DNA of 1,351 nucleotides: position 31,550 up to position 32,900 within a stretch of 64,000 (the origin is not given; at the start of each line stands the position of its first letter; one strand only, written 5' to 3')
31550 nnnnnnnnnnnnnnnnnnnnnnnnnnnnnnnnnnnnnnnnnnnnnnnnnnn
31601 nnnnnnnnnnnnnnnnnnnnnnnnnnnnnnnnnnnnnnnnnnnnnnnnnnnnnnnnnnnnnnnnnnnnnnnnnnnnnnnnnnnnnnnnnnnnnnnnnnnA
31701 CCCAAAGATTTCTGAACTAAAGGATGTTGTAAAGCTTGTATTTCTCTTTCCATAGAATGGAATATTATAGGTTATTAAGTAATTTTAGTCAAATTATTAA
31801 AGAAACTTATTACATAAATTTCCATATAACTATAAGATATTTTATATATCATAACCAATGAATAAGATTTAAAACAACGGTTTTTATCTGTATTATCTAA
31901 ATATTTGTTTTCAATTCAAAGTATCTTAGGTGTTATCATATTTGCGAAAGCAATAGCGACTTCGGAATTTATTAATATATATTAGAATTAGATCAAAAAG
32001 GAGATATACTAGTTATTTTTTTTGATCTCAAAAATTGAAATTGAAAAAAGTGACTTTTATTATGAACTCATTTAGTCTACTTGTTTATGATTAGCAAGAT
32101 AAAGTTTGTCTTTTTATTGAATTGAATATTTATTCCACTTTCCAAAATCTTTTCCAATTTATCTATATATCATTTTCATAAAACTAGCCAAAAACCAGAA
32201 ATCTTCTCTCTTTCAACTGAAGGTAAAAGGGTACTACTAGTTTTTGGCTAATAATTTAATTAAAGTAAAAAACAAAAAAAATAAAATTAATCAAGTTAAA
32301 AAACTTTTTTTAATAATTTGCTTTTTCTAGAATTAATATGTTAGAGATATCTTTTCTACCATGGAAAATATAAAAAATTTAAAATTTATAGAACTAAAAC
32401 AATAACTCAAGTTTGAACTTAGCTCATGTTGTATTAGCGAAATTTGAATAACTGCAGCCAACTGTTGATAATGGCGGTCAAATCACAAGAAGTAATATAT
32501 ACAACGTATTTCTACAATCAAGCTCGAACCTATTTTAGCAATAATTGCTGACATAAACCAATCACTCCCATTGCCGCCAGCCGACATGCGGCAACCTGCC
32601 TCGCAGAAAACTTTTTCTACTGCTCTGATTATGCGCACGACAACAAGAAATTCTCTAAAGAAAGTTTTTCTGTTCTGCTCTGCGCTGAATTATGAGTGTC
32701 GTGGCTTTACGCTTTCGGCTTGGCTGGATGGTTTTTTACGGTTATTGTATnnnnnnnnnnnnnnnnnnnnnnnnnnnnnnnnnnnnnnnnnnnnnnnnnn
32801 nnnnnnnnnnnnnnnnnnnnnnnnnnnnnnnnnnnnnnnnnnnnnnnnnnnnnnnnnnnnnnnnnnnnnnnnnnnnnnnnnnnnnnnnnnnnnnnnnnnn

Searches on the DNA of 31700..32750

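Call 51: search_rna_families(source=window, start=31700, end=32750, threshold=evalue, max_evalue=0.1)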
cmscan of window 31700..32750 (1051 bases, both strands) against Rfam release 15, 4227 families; matches with E-value up to 0.1: 0.
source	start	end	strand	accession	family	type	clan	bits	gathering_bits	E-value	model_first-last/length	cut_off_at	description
